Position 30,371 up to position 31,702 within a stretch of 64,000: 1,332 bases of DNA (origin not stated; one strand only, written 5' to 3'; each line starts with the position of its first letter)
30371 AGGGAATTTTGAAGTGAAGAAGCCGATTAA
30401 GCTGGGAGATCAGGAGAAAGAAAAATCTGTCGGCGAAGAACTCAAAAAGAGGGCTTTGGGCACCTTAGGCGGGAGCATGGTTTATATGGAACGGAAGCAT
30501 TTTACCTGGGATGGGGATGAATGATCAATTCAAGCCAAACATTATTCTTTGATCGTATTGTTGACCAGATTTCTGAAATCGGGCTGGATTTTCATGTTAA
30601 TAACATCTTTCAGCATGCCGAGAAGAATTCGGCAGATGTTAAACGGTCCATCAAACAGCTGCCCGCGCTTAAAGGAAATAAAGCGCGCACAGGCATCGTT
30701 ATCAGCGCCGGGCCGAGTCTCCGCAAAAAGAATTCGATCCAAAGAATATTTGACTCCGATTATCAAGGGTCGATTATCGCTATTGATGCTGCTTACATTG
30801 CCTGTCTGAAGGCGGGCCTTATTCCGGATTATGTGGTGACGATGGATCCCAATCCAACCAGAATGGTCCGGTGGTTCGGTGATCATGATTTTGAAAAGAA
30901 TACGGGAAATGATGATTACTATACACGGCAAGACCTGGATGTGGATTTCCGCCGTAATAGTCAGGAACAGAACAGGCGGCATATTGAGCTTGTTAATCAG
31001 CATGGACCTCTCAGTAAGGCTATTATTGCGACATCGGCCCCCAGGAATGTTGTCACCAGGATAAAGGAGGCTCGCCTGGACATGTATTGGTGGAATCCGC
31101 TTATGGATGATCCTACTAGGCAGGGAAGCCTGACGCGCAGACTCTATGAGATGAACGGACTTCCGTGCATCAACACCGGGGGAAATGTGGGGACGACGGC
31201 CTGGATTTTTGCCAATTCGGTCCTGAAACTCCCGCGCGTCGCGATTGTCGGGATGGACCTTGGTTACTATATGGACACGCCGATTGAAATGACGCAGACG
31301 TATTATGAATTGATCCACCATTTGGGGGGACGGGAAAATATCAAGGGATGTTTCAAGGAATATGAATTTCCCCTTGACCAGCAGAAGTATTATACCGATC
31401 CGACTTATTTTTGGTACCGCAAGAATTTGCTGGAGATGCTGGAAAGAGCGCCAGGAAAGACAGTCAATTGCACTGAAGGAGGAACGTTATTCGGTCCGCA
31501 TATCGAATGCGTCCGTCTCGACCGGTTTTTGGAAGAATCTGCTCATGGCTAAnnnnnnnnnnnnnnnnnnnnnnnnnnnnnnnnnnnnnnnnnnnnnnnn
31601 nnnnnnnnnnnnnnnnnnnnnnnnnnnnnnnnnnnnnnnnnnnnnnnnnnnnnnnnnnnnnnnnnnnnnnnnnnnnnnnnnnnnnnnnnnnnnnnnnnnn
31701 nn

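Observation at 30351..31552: Perfect-RBS 57-aa ORF translationally coupled to a half-size Maf/DUF115-like transferase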

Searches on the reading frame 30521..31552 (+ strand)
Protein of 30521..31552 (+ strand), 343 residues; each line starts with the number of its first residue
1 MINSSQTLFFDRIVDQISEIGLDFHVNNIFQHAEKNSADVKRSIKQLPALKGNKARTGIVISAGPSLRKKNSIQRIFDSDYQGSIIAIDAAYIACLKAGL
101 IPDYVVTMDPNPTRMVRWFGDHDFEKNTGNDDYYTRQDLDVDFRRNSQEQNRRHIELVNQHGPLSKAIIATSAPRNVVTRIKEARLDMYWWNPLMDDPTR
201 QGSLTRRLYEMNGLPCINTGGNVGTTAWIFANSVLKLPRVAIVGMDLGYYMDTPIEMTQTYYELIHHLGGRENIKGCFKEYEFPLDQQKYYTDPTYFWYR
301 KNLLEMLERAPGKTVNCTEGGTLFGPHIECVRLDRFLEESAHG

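Call 6: search_protein_families(library=pfam, proteins=[window:30521-31552:+], max_evalue=0.01)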
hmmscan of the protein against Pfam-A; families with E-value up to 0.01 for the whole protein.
window:30521-31552:+ (343 aa): 1 family
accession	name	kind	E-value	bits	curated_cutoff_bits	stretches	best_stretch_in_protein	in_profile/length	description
PF01973.23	MptE-like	-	2.5e-16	60.4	34.6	1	35-113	5-81/171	6-hydroxymethylpterin diphosphokinase MptE-like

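Call 7: search_protein_families(library=ncbifam, proteins=[window:30521-31552:+], max_evalue=0.01)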
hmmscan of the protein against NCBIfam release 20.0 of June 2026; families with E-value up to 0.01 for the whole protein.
window:30521-31552:+ (343 aa): 1 family
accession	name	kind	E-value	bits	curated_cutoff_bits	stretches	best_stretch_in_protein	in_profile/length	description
NF050051.1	FlagModPseD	domain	6.5e-12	44.8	670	1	41-126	213-294/640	flagellin modification protein PseD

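Call 8: find_homologous_proteins(query=window:30521-31552:+)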
Query window:30521-31552:+ (343 aa): 1427 proteins with E <= 0.001 among 2245 candidates; the best 120 are listed.
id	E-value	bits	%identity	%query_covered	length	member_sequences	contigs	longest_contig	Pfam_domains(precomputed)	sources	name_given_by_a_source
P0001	4.9e-237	804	100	100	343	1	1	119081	PF01973.24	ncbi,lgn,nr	ncbi:MAG: motility associated factor glycosyltransferase family protein [Candidatus Omnitrophica bac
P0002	9.5e-176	602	73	100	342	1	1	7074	PF01973.24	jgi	jgi:hypothetical protein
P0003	2.6e-162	558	67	100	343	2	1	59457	PF01973.24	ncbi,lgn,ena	-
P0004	2.1e-150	519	63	97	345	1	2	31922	PF01973.24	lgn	-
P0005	4.9e-148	511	62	97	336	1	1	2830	PF01973.24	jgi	-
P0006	1.4e-147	509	63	96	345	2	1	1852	PF01973.24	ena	-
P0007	2.0e-145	502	60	98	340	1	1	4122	PF01973.24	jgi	-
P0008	6.7e-145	501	60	99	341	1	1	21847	PF01973.24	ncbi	-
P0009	6.7e-145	501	59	99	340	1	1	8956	PF01973.24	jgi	-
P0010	7.0e-144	497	60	97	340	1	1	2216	PF01973.24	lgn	-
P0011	2.2e-143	496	60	96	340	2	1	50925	PF01973.24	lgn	-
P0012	6.3e-143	494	59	97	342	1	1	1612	PF01973.24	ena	-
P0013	1.4e-142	493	61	97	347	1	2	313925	PF01973.24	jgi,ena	jgi:hypothetical protein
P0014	1.5e-142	493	62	96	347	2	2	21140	PF01973.24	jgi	-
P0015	3.3e-142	492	60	97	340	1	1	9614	PF01973.24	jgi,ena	-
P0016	4.1e-142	492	60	97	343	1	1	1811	PF01973.24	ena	-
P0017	7.9e-142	491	60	97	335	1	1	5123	PF01973.24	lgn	-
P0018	8.0e-142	491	60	99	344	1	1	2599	PF01973.24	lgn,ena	-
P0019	1.1e-141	490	61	96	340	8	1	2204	PF01973.24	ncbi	-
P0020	1.4e-140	487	59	98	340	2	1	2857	PF01973.24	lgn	-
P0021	1.8e-140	486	58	99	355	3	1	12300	PF01973.24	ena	-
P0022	6.1e-140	484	58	99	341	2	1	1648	PF01973.24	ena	-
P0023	8.0e-140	484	61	95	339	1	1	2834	PF01973.24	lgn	-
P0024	8.5e-140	484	57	99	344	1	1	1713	PF01973.24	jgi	jgi:hypothetical protein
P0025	1.9e-139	483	59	96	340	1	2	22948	PF01973.24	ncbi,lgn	-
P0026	2.4e-139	482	61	96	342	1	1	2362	PF01973.24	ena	-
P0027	2.5e-139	482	59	97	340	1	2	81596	PF01973.24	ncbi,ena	-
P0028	3.1e-139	482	60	94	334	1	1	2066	PF01973.24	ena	-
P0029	3.3e-139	482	57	98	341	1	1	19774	PF01973.24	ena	-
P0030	1.2e-138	480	57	99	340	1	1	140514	PF01973.24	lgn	-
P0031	1.3e-138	480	58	99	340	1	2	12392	PF01973.24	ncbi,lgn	-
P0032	1.8e-138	480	57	97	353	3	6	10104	PF01973.24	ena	-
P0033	2.0e-138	479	58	97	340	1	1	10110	PF01973.24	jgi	jgi:hypothetical protein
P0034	5.3e-138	478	61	92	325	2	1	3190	PF01973.24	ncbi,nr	ncbi:MAG: motility associated factor glycosyltransferase family protein, partial [Candidatus Omnitro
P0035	1.0e-137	477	59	96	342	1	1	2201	PF01973.24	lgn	-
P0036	3.4e-137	475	60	96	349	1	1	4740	PF01973.24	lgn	-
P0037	1.4e-136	473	57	96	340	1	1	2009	PF01973.24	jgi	-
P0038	2.5e-136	472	59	97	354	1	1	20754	PF01973.24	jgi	jgi:hypothetical protein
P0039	5.0e-136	472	59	96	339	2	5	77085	PF01973.24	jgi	-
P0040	2.4e-135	469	57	98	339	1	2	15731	PF01973.24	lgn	-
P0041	2.9e-135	469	59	96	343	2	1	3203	PF01973.24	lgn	-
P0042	6.3e-135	468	56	99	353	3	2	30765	PF01973.24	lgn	-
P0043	7.3e-135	468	58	96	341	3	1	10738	PF01973.24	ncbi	-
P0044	1.4e-134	467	60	96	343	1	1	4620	PF01973.24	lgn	-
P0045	1.7e-134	466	57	98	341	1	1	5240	PF01973.24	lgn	-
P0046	1.7e-134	466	57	97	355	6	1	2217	PF01973.24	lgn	-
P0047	5.7e-134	465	58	96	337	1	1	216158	PF01973.24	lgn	-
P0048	1.1e-133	464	57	97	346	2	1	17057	PF01973.24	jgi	-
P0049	1.3e-133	464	58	96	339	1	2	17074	PF01973.24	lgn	-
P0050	2.1e-133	463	57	97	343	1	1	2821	PF01973.24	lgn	-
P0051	3.3e-133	462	59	96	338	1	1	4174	PF01973.24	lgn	-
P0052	4.7e-133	462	54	100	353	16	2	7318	PF01973.24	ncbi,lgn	-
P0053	9.5e-133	461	57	97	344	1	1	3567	PF01973.24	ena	-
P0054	9.7e-133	461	58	96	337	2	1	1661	PF01973.24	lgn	-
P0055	1.5e-132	460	56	97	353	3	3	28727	PF01973.24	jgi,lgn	jgi:uncharacterized Rossmann fold enzyme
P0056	2.5e-132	459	56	97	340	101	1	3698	PF01973.24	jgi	-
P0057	3.7e-132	459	57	100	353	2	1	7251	PF01973.24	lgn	-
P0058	9.2e-132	457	55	99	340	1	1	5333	PF01973.24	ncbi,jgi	jgi:hypothetical protein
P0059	1.2e-131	457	57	96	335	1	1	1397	PF01973.24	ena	-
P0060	1.4e-131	457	56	98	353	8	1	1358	PF01973.24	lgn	-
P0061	2.3e-131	456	57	96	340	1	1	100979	PF01973.24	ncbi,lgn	-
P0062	5.0e-131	455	56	97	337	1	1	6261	PF01973.24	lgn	-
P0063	2.1e-130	453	58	97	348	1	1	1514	PF01973.24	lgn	-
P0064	5.1e-130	452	55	97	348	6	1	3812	PF01973.24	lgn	-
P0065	5.5e-130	452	56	99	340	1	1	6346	PF01973.24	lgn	-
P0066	6.4e-130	451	57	96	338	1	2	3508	PF01973.24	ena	-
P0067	1.4e-129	450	56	96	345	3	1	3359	PF01973.24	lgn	-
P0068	2.4e-129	450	58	96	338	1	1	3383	PF01973.24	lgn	-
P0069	2.6e-129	449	58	97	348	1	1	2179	PF01973.24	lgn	-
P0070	3.4e-129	449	54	97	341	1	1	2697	PF01973.24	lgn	-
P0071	5.4e-129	448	55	97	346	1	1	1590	PF01973.24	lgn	-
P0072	6.7e-129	448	58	96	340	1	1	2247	PF01973.24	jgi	-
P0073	7.0e-129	448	56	96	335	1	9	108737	PF01973.24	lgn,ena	-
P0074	1.6e-128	447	57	97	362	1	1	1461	PF01973.24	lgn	-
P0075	2.0e-128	446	53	99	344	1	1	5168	PF01973.24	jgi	-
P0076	2.9e-128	446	57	97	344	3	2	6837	PF01973.24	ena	-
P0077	3.4e-128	446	55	96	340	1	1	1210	PF01973.24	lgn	-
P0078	5.4e-128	445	55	96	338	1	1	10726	PF01973.24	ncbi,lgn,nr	ncbi:MAG: DUF115 domain-containing protein [Elusimicrobia bacterium]|nr:DUF115 domain-containing pro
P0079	5.9e-128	445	55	97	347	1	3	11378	PF01973.24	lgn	-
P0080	7.2e-128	445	57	97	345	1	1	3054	PF01973.24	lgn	-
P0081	1.6e-127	444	56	96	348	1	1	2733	PF01973.24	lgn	-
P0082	2.4e-127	443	53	98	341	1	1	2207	PF01973.24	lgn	-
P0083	2.8e-127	443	55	98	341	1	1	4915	PF01973.24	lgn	-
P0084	3.9e-127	442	53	97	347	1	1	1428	PF01973.24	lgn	-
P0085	4.1e-127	442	54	96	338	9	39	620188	PF01973.24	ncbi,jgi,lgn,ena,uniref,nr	ncbi:6-hydroxymethylpterin diphosphokinase MptE-like protein [Cognaticolwellia aestuarii]|jgi:hypoth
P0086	8.8e-127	441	56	96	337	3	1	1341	PF01973.24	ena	-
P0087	8.9e-127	441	54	97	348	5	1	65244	PF01973.24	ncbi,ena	-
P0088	9.1e-127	441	55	96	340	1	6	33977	PF01973.24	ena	-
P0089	1.3e-126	441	55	97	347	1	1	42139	PF01973.24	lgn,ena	-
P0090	1.3e-126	441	53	100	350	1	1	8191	PF01973.24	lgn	-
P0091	1.7e-126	440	54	97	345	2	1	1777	PF01973.24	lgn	-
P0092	1.9e-126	440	56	96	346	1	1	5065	PF01973.24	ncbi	-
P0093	2.6e-126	440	54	98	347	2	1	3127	PF01973.24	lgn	-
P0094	3.6e-126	439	56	96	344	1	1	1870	PF01973.24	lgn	-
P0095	3.9e-126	439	56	97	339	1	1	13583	PF01973.24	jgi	-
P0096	4.5e-126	439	53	98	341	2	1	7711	PF01973.24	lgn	-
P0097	5.9e-126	438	54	96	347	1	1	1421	PF01973.24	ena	-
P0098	7.1e-126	438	53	99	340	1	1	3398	PF01973.24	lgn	-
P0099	1.3e-125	437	53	96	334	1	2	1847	PF01973.24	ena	-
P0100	1.4e-125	437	53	97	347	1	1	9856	PF01973.24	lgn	-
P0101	1.7e-125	437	56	96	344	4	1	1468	PF01973.24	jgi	-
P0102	1.9e-125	437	54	97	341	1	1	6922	PF01973.24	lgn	-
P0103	2.2e-125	437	52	99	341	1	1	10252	PF01973.24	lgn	-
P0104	2.6e-125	436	55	99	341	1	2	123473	PF01973.24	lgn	-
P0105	2.6e-125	436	54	97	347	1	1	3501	PF01973.24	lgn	-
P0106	4.0e-125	436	52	98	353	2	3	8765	PF01973.24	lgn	-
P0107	4.2e-125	436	53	96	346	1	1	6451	PF01973.24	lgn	-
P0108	6.3e-125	435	53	97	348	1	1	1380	PF01973.24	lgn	-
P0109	7.2e-125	435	53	96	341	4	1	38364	PF01973.24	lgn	-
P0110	7.5e-125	435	54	96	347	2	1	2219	PF01973.24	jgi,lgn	-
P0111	9.0e-125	435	53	97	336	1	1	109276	PF01973.24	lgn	-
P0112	1.0e-124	434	55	96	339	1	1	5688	PF01973.24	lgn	-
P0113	1.3e-124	434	55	97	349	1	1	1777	PF01973.24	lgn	-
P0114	1.4e-124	434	53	97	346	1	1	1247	PF01973.24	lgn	-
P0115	1.5e-124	434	54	97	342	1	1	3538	PF01973.24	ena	-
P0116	2.1e-124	433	53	97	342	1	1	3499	PF01973.24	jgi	-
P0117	2.2e-124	433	53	96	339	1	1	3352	PF01973.24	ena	-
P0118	2.3e-124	433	54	97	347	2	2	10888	PF01973.24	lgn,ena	-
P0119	2.4e-124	433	54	97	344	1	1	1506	PF01973.24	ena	-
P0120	2.9e-124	433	52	98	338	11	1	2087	PF01973.24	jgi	jgi:hypothetical protein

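Call 12: find_related_loci(query=A1, collection=genome_contigs, flank=8000)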
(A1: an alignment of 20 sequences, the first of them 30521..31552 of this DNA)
Query A1 (343 aa) in genome_contigs; peptide patterns used: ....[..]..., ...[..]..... (x = any residue, [..] = any of these).
251 stretches matched a pattern; 118 encode a relative of the query (tblastn E <= 1e-3); the best 80 are kept; 80 distinct loci.
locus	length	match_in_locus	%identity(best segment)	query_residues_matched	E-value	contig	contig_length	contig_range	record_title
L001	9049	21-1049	67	2-343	5e-166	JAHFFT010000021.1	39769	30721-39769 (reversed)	MAG: Candidatus Omnitrophota bacterium isolate nzgw299 NODE_653_length_39770_cov_4.635350, whole genome shotgun sequence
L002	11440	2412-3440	60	1-343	3e-150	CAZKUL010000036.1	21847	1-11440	MAG TPA_asm: uncultured Planctomycetales bacterium isolate binchicken_co241_121 genome assembly, contig: NODE_2235_lengt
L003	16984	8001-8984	62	10-337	5e-148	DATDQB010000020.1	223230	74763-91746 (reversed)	MAG TPA_asm: Candidatus Omnitrophota bacterium isolate SMAG_U7936 k141_987451, whole genome shotgun sequence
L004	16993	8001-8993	59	10-340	9e-145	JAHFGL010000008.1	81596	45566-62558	MAG: Candidatus Omnitrophota bacterium isolate nzgw314 NODE_376_length_81597_cov_4.049413, whole genome shotgun sequence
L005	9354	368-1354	59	10-338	2e-144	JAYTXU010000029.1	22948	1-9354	MAG: Candidatus Omnitrophota bacterium isolate GFS_5990 GFS_5990_28, whole genome shotgun sequence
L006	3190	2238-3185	61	10-325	1e-148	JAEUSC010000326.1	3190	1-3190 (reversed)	MAG: Candidatus Omnitrophota bacterium isolate new MAG-293 k141_2697078, whole genome shotgun sequence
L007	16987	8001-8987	57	10-338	1e-135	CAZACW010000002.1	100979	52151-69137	MAG TPA_asm: uncultured Planctomycetales bacterium isolate SRP273308_co1_408 genome assembly, contig: NODE_213_length_10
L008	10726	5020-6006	55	10-337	1e-132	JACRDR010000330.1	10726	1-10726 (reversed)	MAG: Elusimicrobia bacterium isolate NC_groundwater_1677_Pr3_B-0.1um_68_8 SR-2_scaffold_141_2682910, whole genome shotgu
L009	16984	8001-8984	54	10-337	4e-132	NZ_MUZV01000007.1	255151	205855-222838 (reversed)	Cognaticolwellia aestuarii strain KCTC 12480 contig7, whole genome shotgun sequence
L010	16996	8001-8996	54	10-341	3e-131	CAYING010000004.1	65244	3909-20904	MAG TPA_asm: uncultured Planctomycetales bacterium isolate ERP119705_co25_670 genome assembly, contig: NODE_134_length_6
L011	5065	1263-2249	56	10-337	2e-131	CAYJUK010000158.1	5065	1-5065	MAG TPA_asm: uncultured Planctomycetales bacterium isolate ERP125453_co1_189 genome assembly, contig: NODE_22271_length_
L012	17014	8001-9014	54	4-340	2e-130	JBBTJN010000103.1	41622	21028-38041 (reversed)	MAG: Elusimicrobiota bacterium isolate H52-bin097_1 H52_bin097_1_000000000103, whole genome shotgun sequence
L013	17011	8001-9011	52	1-337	6e-130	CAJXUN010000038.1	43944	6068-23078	MAG TPA_asm: uncultured Colwellia sp. isolate SRR3933282_bin.2_MetaBAT_v2.12.1_MAG genome assembly, contig: NODE_72_leng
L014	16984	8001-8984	55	10-337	3e-129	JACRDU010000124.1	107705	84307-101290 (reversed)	MAG: Elusimicrobia bacterium isolate NC_groundwater_1680_Pr3_B-0.1um_70_15 SR-2_scaffold_141_2994459, whole genome shotg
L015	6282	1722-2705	52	10-337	5e-128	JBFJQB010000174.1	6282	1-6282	MAG: Cognaticolwellia sp. isolate Mix_sand18.2022.04.D.78 k141_1014578_length_6282_cov_32.2798, whole genome shotgun seq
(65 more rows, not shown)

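Call 21: search_solved_structures(query=A1, max_evalue=1, show_alignments=2)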
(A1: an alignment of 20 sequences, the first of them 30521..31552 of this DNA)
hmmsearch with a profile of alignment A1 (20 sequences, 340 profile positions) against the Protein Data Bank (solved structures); distinct sequences matched with E-value up to 1: 4.
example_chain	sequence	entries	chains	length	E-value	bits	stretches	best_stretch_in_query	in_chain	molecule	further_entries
8sd5_A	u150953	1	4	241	7.2e-08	34.9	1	42-106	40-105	6-hydroxymethyl-7,8-dihydropterin pyrophosphokinase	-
8sbu_A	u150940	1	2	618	9.1e-07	31.3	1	47-106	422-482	Maltose/maltodextrin-binding periplasmic protein,6-hydroxymethyl-7,8-dihydropterin pyropho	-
2p5t_B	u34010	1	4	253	0.038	16.1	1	38-90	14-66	PezT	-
5mu5_A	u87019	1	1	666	0.081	15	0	28-108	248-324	Uncharacterized protein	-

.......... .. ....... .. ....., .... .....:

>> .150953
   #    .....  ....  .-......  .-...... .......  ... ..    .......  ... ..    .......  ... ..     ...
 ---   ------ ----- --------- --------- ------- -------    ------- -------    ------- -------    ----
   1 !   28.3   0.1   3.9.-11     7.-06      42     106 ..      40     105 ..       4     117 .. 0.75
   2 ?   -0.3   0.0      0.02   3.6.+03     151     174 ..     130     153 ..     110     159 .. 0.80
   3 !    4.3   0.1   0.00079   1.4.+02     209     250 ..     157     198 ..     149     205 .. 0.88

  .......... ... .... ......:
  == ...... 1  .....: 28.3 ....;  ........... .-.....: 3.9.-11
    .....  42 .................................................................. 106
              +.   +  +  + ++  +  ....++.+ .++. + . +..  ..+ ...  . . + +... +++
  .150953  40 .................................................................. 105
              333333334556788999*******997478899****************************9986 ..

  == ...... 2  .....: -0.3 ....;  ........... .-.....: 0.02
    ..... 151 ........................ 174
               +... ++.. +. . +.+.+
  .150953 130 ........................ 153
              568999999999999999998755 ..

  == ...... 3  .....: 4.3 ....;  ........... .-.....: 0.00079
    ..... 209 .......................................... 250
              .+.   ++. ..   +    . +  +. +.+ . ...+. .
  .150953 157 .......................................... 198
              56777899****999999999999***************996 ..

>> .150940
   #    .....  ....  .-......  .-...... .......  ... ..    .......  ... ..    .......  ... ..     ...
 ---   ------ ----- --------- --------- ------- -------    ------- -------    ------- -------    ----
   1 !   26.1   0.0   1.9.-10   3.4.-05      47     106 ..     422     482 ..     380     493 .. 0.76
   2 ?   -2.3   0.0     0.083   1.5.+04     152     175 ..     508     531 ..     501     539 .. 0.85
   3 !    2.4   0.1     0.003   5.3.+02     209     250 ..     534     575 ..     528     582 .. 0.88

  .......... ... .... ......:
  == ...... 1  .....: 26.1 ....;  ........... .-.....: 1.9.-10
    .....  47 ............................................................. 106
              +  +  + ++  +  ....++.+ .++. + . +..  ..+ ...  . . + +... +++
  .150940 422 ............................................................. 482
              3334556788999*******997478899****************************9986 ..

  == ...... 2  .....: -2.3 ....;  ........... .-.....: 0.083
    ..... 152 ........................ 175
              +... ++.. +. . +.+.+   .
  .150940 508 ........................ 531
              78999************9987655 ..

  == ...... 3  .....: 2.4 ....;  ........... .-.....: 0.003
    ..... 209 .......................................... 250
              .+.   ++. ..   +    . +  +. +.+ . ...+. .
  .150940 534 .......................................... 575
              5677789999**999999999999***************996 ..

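Call 29: predict_structure(alignment_id=A1)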
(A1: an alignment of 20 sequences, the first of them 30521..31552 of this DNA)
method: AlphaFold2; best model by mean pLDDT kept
length: 343 residues; sequences in the alignment: 20
mean_pLDDT: 89.4   pTM: 0.90
mean pLDDT of the five models: 89.4, 88.1, 87.9, 87.1, 85.5
residues with pLDDT >= 90: 234; 70-90: 79; 50-70: 26; < 50: 4
segments of 3 or more residues with pLDDT < 50: none
pLDDT, mean of each block of 10 residues (from residue 1): 66 88 88 95 96 97 92 97 96 96 93 70 80 56 72 94 97 92 97 93 94 93 94 96 94 86 85 89 94 93 92 94 92 94 63
secondary structure, 60 per line:
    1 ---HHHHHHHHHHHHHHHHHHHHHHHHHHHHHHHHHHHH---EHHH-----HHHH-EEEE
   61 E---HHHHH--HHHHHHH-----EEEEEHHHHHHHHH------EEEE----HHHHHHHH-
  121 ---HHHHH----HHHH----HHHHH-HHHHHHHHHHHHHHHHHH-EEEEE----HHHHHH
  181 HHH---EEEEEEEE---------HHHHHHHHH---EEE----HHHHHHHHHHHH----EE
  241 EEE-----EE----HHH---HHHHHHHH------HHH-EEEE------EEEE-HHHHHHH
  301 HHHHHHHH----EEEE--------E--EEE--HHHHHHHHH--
elements in order: H4-39 H52-55 E57-61 H65-69 H72-78 E84-88 H89-97 E104-107 H112-119 H124-128 H133-136 H141-145 H147-164 E166-170 H175-183 E187-194 H204-212 E216-218 H223-234 E239-243 H261-268 E279-282 E289-292 H294-308 E313-316 E328-330 H333-341

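Call 33: fold_search(model_id=the predicted structure, library=pdb)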
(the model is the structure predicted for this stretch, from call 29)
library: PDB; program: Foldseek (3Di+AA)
matches with E <= 10: 1408; with E <= 0.001: 5
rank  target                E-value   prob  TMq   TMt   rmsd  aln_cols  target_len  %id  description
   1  5mu5                  5.3e-06  1.00  0.52  0.30   5.4       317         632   14  Structure of MAf glycosyltransferase from Magnetospirillum magneticum AMB-1 (released 2017-11-15)
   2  8sd5_A                7.0e-06  1.00  0.38  0.56   7.8       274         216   18  Crystal structure of HPPK from Methanocaldococcus jannaschii (released 2024-07-03)
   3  8sd5_C                1.9e-05  1.00  0.35  0.53   8.5       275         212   18  Crystal structure of HPPK from Methanocaldococcus jannaschii (released 2024-07-03)
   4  8sbu_B                2.1e-04  1.00  0.35  0.22   8.5       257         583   18  Crystal structure of MBP fusion with HPPK from Methanocaldococcus jannaschii (released 2024-07-03)
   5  8sbu_A                2.6e-04  1.00  0.35  0.22   7.2       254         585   17  Crystal structure of MBP fusion with HPPK from Methanocaldococcus jannaschii (released 2024-07-03)
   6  5bo7_B                7.7e-03  0.93  0.29  0.35  11.0       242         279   14  Structure of human sialyltransferase ST8SiaIII in complex with CTP (released 2015-07-15)
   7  5bo6_B                8.6e-03  0.82  0.30  0.36  13.1       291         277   13  Structure of human sialyltransferase ST8SiaIII in complex with CDP (released 2015-07-15)
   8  5uck_A                9.1e-03  0.21  0.14  0.16  14.6       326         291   10  Class II fructose-1,6-bisphosphate aldolase of Helicobacter pylori with cleavage products (released 2018-04-11)
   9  9hmy                  1.2e-02  0.99  0.33  0.34   8.4       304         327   10  Structure of Mycobacterium tuberculosis SteA (Rv1697), a cell division regulator (released 2025-07-30)
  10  3lm8_C                1.4e-02  0.95  0.21  0.31   9.7       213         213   14  Crystal Structure of Thiamine pyrophosphokinase from Bacillus subtilis, Northeast Structural Genomics Consortium Targe (released 2010-03-23)
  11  5ud1_A                1.5e-02  0.33  0.19  0.22  12.9       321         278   10  Class II fructose-1,6-bisphosphate aldolase H180Q variant of Helicobacter pylori (released 2018-04-11)
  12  5ud2_A                2.0e-02  0.16  0.15  0.17  14.0       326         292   10  Class II fructose-1,6-bisphosphate aldolase H180Q variant of Helicobacter pylori with DHAP (released 2018-04-11)
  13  5bo8_A                2.1e-02  0.84  0.28  0.33  11.0       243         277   14  Structure of human sialyltransferase ST8SiaIII (released 2015-07-15)
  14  8ruw_B                2.2e-02  0.25  0.15  0.20  14.4       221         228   11  Crystal structure of Archaeoglobus fulgidus (S)-3-O-geranylgeranylglyceryl phosphate synthase (released 2024-10-16)
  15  5ucz_B                2.4e-02  0.18  0.15  0.16  14.0       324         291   10  Class II fructose-1,6-bisphosphate aldolase E149A variant of Helicobacter pylori with DHAP (released 2018-04-11)
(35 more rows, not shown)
